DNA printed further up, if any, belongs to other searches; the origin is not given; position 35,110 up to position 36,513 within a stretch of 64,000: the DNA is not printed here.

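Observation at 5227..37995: The two giant proteins share beta-helix modules on different targeting arrays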

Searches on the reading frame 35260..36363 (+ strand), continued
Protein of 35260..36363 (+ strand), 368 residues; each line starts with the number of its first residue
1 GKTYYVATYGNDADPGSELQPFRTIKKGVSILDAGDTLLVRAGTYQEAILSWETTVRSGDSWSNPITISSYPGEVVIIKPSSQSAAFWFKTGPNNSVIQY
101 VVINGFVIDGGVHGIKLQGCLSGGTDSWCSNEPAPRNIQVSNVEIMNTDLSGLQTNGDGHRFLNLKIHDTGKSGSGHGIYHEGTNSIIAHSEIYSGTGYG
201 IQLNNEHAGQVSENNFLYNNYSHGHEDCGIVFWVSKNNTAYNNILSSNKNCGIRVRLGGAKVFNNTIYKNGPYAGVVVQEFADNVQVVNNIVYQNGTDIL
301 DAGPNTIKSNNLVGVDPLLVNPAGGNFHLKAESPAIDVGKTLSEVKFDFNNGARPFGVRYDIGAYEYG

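Call 55: find_encoding_contigs(protein=P0075, flank=10000, max_places=1)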
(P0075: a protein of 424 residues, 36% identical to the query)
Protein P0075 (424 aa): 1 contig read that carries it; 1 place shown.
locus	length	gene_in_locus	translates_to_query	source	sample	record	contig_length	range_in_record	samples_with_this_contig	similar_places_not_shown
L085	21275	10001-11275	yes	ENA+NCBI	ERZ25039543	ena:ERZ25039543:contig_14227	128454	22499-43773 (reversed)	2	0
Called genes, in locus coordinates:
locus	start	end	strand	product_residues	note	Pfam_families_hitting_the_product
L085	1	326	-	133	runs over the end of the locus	PF13699:eCIS_core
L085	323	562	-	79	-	-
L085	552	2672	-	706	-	PF22977:WHD, PF05496:RuvB_N (faint), PF07728:AAA_5 (faint), PF13671:AAA_33 (faint), PF00004:AAA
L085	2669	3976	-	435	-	PF14065:Pvc16_N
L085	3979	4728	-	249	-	-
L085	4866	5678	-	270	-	PF12322:T4_baseplate (faint)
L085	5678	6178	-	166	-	PF06841:Phage_T4_gp19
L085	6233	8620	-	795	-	PF04984:Phage_sheath_1, PF17482:Phage_sheath_1C (weak)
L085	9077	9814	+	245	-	-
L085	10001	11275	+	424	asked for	PF22842:Pel9A-like_beta_helix, PF13229:Beta_helix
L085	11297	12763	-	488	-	-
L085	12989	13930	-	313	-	-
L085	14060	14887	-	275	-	PF01541:GIY-YIG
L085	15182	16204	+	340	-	-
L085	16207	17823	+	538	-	PF04675:DNA_ligase_A_N, PF01068:DNA_ligase_A_M, PF04679:DNA_ligase_A_C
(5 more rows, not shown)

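Call 79: search_protein_families(library=phrogs, proteins=[window:35260-36363:+], max_evalue=0.00001)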
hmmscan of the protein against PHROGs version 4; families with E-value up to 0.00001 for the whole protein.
window:35260-36363:+ (368 aa): 0 families
